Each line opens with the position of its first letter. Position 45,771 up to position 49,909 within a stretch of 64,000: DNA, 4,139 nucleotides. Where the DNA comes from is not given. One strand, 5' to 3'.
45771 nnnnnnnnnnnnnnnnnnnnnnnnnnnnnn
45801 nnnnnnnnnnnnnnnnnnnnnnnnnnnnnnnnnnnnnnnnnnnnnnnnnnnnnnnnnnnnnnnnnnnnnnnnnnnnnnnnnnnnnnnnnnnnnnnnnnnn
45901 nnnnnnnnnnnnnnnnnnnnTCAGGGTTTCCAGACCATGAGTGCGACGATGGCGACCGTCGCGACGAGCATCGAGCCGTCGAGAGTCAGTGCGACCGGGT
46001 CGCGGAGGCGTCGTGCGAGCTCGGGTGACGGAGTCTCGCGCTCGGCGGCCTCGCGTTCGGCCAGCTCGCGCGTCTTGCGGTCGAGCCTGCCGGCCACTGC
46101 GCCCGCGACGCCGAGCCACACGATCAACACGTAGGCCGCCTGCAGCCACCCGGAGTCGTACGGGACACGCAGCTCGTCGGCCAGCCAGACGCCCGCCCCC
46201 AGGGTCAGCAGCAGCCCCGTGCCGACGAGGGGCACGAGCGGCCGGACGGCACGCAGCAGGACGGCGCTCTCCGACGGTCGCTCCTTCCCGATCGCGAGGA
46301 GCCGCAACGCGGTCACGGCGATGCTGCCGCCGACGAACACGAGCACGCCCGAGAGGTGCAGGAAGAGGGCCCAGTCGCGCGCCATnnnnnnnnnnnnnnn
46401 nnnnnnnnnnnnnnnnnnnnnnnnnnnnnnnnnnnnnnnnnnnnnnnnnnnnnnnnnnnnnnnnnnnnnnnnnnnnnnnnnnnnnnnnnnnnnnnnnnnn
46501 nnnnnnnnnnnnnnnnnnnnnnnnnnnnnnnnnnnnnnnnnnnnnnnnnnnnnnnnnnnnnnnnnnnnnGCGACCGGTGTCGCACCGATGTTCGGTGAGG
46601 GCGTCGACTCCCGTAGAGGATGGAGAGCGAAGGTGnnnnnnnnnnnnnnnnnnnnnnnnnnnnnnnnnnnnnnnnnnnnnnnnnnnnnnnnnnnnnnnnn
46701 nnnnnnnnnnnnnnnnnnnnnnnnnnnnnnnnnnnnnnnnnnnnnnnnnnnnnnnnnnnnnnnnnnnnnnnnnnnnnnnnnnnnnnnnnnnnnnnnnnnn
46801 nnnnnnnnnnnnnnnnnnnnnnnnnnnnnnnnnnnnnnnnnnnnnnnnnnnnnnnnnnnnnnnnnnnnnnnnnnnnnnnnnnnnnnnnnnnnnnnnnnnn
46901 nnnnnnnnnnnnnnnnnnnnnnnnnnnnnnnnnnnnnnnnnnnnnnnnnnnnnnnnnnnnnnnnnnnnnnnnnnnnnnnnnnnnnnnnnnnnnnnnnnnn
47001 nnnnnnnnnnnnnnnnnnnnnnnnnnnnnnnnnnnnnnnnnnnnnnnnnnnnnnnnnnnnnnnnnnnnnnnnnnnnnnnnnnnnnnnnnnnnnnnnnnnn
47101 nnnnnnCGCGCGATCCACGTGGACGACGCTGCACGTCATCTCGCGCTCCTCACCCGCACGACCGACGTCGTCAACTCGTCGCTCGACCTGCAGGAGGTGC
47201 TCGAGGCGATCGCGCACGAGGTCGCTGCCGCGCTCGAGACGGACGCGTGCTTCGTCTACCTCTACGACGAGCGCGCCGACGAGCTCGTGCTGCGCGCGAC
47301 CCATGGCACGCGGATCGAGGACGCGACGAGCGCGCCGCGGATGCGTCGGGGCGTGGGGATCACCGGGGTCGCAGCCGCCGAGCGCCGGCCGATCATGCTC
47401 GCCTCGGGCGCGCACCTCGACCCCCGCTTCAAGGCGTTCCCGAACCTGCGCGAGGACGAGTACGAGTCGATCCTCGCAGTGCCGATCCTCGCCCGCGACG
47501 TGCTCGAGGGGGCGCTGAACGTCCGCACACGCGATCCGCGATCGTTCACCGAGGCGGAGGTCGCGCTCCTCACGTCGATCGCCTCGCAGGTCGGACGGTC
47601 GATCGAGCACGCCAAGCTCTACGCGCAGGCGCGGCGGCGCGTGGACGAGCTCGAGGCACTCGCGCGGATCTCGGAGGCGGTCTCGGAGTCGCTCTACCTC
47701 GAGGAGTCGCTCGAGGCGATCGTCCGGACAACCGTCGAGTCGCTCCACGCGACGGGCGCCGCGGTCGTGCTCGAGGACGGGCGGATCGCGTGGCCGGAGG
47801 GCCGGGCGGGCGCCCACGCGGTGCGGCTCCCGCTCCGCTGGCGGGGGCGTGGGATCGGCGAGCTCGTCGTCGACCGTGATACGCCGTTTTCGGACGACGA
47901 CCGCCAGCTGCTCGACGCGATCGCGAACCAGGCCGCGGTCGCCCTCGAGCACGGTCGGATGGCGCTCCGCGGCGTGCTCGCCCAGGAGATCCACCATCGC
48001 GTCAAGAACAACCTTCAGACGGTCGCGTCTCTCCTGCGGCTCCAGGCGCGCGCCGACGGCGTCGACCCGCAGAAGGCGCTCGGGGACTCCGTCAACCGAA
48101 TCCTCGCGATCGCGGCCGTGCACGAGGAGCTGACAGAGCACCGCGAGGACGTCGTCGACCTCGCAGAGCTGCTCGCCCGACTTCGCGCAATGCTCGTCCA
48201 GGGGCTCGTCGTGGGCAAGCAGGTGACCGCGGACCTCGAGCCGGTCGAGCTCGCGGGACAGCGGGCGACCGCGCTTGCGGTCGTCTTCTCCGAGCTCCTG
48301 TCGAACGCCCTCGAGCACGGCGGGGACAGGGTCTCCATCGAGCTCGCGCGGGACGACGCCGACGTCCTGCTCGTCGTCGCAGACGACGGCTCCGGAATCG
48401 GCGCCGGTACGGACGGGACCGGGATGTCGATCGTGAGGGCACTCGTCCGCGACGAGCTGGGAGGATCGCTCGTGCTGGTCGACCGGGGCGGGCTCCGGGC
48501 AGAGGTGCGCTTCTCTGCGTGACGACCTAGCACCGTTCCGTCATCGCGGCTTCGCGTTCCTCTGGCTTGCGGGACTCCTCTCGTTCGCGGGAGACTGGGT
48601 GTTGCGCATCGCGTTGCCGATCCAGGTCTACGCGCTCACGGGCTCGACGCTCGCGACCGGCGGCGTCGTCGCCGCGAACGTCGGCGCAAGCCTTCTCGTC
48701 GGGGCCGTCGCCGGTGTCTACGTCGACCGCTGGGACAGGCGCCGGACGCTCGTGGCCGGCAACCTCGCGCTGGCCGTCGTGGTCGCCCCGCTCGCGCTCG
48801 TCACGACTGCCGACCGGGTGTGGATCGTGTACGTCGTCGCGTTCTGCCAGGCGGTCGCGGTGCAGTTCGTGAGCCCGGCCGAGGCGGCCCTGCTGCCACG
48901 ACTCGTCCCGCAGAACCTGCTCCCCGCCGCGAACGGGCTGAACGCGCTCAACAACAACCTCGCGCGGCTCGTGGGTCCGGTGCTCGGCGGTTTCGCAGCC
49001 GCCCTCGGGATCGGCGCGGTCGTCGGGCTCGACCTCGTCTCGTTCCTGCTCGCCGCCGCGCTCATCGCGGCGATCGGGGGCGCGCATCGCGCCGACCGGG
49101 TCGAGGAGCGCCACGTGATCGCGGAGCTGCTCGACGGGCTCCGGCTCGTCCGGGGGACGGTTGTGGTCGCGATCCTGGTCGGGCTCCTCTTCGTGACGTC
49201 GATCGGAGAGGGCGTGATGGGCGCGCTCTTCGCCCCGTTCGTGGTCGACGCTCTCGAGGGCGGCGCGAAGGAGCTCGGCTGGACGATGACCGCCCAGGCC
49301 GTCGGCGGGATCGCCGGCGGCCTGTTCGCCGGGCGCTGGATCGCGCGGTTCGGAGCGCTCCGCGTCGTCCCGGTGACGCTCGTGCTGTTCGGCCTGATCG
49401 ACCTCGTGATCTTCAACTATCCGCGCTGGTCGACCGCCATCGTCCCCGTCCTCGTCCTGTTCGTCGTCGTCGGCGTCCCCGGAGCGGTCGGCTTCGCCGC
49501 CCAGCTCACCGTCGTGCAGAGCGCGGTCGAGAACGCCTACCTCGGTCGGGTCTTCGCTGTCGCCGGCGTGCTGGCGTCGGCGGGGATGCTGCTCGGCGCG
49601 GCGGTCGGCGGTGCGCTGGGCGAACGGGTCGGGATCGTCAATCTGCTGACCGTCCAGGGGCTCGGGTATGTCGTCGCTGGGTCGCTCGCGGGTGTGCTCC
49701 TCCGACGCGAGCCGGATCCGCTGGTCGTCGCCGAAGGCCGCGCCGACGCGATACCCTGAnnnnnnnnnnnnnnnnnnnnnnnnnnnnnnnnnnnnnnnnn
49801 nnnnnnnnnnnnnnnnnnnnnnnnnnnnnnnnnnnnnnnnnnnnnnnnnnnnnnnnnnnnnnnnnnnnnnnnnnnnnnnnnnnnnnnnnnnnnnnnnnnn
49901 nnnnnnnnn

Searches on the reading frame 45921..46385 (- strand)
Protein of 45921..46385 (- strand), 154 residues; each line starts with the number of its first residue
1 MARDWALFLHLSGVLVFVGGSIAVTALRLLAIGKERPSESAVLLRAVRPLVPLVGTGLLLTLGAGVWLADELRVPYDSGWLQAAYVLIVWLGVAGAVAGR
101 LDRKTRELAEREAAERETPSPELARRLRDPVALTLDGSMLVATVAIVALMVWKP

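Call 7: search_protein_families(library=pfam, proteins=[window:45921-46385:-], max_evalue=0.001)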
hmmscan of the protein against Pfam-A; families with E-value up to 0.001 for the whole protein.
window:45921-46385:- (154 aa): 1 family
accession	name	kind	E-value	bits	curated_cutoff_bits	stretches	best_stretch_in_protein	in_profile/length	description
PF10027.14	DUF2269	-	3.4e-13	50.4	28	1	8-154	5-150/150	Predicted integral membrane protein (DUF2269)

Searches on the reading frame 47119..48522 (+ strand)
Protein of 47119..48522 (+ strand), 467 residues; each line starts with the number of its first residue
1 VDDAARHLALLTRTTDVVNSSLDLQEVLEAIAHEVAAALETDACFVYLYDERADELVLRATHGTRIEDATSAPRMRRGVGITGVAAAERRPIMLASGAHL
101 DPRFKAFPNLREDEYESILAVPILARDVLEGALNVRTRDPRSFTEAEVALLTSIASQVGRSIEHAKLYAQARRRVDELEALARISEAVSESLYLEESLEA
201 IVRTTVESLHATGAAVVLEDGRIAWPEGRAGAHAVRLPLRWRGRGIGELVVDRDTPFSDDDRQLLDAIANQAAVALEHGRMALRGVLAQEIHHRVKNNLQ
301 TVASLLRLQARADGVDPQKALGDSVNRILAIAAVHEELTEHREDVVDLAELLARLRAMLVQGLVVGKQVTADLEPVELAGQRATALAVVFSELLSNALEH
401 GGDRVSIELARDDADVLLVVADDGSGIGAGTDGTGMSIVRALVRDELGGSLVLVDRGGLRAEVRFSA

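Call 7: search_protein_families(library=pfam, proteins=[window:47119-48522:+], max_evalue=0.001)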
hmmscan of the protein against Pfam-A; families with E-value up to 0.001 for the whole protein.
window:47119-48522:+ (467 aa): 7 families
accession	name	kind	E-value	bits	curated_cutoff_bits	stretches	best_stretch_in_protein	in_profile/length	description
PF01590.32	GAF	-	2.5e-28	99.7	22.4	2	23-162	1-133/133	GAF domain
PF13185.12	GAF_2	-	1.4e-25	90.6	28.6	2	22-163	2-136/136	GAF domain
PF07568.18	HisKA_2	-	1.4e-20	73.6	22.3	1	290-361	1-74/76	Histidine kinase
PF13492.12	GAF_3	-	3.4e-20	73.2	27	1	23-164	1-129/129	GAF domain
PF07536.20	HWE_HK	-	3.9e-12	47.2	22.8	1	290-354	1-64/83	HWE histidine kinase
PF02518.31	HATPase_c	-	9.2e-09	36.2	26.4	1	384-461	4-103/111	Histidine kinase-, DNA gyrase B-, and HSP90-like ATPase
PF13581.12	HATPase_c_2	-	0.00027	21.4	27.4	0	373-427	19-78/127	Histidine kinase-like ATPase domain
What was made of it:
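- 47119..48522 (+): Sensor histidine kinase (GAF, HisKA_2, HATPase_c); the presumed sensor of the system. Pfam domains from call 7.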

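Call 9: search_protein_families(library=ncbifam, proteins=[window:47119-48522:+])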
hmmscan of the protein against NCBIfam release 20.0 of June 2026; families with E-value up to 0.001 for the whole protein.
window:47119-48522:+ (467 aa): 16 families
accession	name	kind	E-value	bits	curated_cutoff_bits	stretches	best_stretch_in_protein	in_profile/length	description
NF008283.0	PRK11061.1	equivalog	4.7e-24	84.7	583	1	15-184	9-177/748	phosphoenolpyruvate--protein phosphotransferase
NF051872.1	HisKinPhyk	equivalog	2.5e-18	66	750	1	281-465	340-536/537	sensor histidine kinase PhyK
NF052306.1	BluLightHisKinLov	equivalog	1e-14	54.2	450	1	256-463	118-330/334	blue-light-activated histidine kinase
NF010077.0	PRK13559.1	subfamily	1e-11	44.4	361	1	286-463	172-355/364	hypothetical protein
TIGR01817.1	nifA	equivalog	2.7e-10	39.7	528.85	1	8-175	4-169/534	nif-specific transcriptional activator NifA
NF011958.0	PRK15429.1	equivalog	9.4e-08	31.1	830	1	10-178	189-360/692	formate hydrogenlyase transcriptional activator FlhA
TIGR02966.1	phoR_proteo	equivalog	1.6e-07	30.6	334.2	1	324-428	167-274/333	phosphate regulon sensor histidine kinase PhoR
NF041045.1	RsbA_anti_sig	subfamily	3.9e-07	29.6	210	1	367-425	196-254/303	anti-sigma factor RsbA family regulatory protein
NF007898.0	PRK10604.1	equivalog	2e-05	23.9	478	1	363-429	296-363/433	two-component system sensor histidine kinase RstB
NF033792.0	ActS_PrrB_HisK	equivalog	2.3e-05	23.4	350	1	321-427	244-353/423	ActS/PrrB/RegB family redox-sensitive histidine kinase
NF007896.0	PRK10600.1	equivalog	2.9e-05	22.9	578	1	253-448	350-565/598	nitrate/nitrite two-component system sensor histidine kinase NarX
NF008649.0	PRK11644.1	equivalog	5.1e-05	22.2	408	1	287-463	307-492/499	signal transduction histidine-protein kinase/phosphatase UhpB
NF040750.1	tetrathio_HK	equivalog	0.00042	18.9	750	0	346-456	416-527/555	tetrathionate respiration histidine kinase TtrS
NF046044.1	PnpS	equivalog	0.00044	19.4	400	0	325-428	224-330/390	two-component system histidine kinase PnpS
NF007004.0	PRK09467.1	equivalog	0.00061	18.7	415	0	356-428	304-377/440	two-component system sensor histidine kinase EnvZ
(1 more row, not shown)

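Call 41: search_solved_structures(query=window:47119-48522:+, max_evalue=0.00001)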
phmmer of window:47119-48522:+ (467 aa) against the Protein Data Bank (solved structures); distinct sequences matched with E-value up to 0.00001: 10.
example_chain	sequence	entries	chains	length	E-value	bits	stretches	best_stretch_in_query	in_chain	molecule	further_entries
3e0y_A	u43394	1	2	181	1.6e-21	80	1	11-174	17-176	Conserved domain protein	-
3ci6_A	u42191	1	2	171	5.6e-19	71.6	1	8-166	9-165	Phosphoenolpyruvate-protein phosphotransferase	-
3trc_A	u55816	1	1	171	1.3e-18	70.3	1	4-167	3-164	Phosphoenolpyruvate-protein phosphotransferase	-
5w10_A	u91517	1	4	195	1.7e-12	50.2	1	10-170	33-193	cGMP-specific phosphodiesterase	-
8w26_A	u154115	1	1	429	4.5e-10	42.2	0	116-215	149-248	histidine kinase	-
6oap_A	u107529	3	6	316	1.3e-07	34.1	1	10-172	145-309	Dual sensor histidine kinase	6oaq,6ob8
4r39_A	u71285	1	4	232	3.1e-07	32.9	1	289-459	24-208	Blue-light-activated histidine kinase 2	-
4r3a_A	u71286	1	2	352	3.4e-07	32.8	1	289-459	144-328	Blue-light-activated histidine kinase 2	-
4mcw_A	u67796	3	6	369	4.4e-06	29.1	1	3-187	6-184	Metal dependent phosphohydrolase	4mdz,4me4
4ynr_A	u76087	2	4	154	7.7e-06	28.3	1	20-172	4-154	Redox sensor histidine kinase response regulator DevS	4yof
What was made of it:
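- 47119..48522 (+): The N-terminal GAF domain is most similar to solved GAF domains of PtsP/EI-Ntr (3ci6 and 3trc, E about 1e-19; call 41).
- Closest known: Actinobacterial ANTAR RNAs and PdtaS/PdtaR of Mycobacterium. Different: The kinase's GAF domain resembles PtsP GAF domains; PdtaS sensor structures did not appear among the solved-structure hits (call 41).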

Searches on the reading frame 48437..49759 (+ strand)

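Call 7: search_protein_families(library=pfam, proteins=[window:48437-49759:+], max_evalue=0.001)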
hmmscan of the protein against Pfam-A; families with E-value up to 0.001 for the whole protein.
window:48437-49759:+ (440 aa): 2 families
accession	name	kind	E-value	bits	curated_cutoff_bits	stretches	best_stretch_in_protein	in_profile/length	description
PF07690.21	MFS_1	-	1.9e-34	119.6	33.4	2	42-252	1-214/347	Major Facilitator Superfamily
PF05977.19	MFS_3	-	8.1e-28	97.6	27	1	31-416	4-388/524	Transmembrane secretion effector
